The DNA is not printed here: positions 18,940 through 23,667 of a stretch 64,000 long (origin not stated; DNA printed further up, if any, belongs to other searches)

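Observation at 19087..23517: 1476-aa dCache-HAMP-GAF-PAS-PAS-GAF-PAS-GGDEF-HD-GYP protein converging on pilT and divergent from the che cluster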

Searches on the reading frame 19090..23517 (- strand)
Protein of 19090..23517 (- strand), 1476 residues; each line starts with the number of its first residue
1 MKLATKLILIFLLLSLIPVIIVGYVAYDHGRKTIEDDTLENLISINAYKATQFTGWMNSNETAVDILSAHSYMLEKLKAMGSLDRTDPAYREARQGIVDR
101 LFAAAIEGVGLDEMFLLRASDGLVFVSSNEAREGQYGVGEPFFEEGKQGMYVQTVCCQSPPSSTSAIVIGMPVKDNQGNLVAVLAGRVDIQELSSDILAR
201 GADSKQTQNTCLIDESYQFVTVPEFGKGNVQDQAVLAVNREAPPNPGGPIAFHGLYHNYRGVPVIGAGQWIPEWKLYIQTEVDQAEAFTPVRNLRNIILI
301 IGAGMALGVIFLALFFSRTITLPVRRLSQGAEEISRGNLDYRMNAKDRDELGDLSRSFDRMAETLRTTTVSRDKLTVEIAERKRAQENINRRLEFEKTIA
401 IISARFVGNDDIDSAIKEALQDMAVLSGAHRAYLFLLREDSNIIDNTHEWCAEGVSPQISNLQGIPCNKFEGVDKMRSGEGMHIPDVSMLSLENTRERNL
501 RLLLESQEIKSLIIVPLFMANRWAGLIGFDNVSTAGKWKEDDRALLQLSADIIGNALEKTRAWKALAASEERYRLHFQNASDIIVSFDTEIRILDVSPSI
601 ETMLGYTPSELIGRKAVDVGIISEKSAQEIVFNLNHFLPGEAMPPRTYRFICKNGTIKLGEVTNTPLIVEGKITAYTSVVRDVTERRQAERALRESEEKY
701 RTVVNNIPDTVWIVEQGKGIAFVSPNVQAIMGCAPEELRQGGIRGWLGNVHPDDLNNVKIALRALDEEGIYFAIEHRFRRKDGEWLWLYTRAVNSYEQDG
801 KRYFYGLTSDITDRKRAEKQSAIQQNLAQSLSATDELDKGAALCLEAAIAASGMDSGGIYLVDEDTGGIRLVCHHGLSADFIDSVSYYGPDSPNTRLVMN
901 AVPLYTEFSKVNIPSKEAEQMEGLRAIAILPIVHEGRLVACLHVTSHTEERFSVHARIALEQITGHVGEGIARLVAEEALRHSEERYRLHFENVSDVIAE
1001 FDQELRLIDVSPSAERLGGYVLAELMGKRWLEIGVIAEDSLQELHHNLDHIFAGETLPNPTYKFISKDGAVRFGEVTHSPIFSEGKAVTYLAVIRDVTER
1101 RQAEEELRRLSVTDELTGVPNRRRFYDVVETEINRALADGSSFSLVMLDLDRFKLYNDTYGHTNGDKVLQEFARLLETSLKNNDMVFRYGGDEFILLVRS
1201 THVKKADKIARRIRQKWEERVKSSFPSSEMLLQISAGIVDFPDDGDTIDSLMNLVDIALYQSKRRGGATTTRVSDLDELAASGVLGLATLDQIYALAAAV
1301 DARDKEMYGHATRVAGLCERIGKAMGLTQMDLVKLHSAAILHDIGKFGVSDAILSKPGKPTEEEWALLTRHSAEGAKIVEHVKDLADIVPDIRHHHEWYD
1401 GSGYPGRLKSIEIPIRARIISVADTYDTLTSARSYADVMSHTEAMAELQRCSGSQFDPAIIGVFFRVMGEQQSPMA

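Call 4: search_protein_families(library=pfam, proteins=[window:19090-23517:-], max_evalue=0.1)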
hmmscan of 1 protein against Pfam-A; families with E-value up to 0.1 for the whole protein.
window:19090-23517:- (1476 aa): 19 families
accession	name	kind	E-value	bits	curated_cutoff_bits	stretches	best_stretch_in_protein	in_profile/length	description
PF00990.26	GGDEF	-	3.9e-45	153.9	23.8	1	1112-1267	2-159/161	Diguanylate cyclase, GGDEF domain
PF13487.12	HD_5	-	6.7e-37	127.3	27.2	1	1298-1460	5-170/170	HD domain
PF08447.18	PAS_3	-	1.1e-31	109.4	25.6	3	721-804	2-84/89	PAS fold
PF08448.16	PAS_4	-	1.3e-30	106.3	23.1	3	991-1102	1-110/110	PAS fold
PF13426.13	PAS_9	-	5e-21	75.4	27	3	588-685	8-103/103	PAS domain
PF01966.28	HD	-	2.6e-19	70.1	22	1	1308-1428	2-115/116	HD domain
PF01590.32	GAF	-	2e-18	67.7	22.4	2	411-557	1-133/133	GAF domain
PF00989.32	PAS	-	4.5e-18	65.7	22.6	3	571-683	1-113/113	PAS fold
PF13185.12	GAF_2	-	4.6e-17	62.9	28.6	2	841-971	8-135/136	GAF domain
PF00672.30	HAMP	-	7.5e-16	58.6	25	1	315-366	1-52/53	HAMP domain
PF13188.13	PAS_8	-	2.7e-13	49.7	21.8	2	698-753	1-53/65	PAS domain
PF13492.12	GAF_3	-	7.3e-10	39.8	27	2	413-558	3-128/129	GAF domain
PF02743.24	dCache_1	-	1.5e-07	31.7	45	1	33-227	2-184/240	Cache domain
PF14598.12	PAS_11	-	4.3e-05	23.9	25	0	750-795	41-86/109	PAS domain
PF24898.2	GGDEF_GdpP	-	0.0012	19.6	30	1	1149-1267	2-113/126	Cyclic-di-AMP phosphodiesterase GdpP-like, GGDEF domain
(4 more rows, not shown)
